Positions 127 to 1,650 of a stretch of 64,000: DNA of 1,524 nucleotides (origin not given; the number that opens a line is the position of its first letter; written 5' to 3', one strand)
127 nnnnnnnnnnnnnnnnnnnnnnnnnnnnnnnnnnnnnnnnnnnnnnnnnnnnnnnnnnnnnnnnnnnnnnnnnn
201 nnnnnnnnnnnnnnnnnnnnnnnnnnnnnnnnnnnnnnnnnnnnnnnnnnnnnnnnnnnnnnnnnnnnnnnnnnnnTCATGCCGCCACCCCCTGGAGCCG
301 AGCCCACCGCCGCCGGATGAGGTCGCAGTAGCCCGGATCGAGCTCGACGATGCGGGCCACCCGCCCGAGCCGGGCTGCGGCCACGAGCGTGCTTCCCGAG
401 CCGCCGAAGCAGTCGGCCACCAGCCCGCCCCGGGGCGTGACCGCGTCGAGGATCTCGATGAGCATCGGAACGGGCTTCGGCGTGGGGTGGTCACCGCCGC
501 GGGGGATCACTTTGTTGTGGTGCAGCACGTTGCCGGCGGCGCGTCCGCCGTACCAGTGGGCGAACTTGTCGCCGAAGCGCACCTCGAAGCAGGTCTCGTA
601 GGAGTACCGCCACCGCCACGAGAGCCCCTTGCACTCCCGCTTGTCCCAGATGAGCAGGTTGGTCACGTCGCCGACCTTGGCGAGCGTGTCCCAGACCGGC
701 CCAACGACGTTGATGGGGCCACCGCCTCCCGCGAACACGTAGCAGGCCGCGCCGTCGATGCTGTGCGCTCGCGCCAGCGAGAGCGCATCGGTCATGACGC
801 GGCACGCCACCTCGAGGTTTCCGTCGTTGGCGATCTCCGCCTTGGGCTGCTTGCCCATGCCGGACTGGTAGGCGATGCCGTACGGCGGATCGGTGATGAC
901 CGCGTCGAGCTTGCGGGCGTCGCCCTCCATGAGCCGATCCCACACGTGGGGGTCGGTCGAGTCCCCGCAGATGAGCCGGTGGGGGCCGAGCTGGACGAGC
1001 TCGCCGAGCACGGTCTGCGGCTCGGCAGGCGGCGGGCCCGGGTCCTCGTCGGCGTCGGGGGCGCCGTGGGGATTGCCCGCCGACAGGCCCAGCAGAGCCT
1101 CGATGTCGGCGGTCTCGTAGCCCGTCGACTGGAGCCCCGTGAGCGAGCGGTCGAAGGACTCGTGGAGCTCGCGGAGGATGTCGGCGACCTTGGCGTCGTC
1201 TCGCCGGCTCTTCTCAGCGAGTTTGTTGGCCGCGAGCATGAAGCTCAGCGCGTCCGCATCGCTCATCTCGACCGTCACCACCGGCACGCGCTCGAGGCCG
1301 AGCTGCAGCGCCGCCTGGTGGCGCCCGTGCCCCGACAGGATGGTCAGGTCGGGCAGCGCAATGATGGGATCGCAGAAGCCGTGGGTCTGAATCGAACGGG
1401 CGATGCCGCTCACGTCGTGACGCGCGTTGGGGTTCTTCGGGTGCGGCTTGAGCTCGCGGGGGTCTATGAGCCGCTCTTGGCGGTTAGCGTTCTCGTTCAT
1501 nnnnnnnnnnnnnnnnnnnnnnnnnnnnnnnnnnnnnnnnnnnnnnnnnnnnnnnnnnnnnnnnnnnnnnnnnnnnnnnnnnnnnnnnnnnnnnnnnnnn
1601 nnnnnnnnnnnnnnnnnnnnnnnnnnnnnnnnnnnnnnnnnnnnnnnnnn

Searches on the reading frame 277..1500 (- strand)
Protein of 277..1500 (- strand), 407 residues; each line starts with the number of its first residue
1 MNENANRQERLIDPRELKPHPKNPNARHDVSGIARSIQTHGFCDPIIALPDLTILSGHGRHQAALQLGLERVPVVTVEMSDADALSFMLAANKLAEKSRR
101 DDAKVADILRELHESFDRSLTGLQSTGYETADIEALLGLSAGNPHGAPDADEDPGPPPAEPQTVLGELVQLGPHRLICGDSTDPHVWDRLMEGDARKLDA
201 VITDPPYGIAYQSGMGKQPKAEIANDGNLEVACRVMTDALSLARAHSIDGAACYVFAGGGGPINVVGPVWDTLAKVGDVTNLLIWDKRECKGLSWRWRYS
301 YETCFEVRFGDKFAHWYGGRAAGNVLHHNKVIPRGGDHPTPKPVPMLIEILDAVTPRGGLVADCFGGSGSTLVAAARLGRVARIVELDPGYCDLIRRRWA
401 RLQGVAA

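Call 51: search_protein_families(library=pfam, proteins=[window:277-1500:-], max_evalue=0.001)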
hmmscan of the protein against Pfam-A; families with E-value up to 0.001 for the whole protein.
window:277-1500:- (407 aa): 2 families
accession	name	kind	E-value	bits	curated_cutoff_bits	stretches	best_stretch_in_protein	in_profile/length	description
PF01555.25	N6_N4_Mtase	-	6.7e-17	62.6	26.7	1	199-395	2-219/221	DNA methylase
PF02195.25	ParB_N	-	1.3e-06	28.8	26.3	1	20-91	17-92/95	ParB N-terminal domain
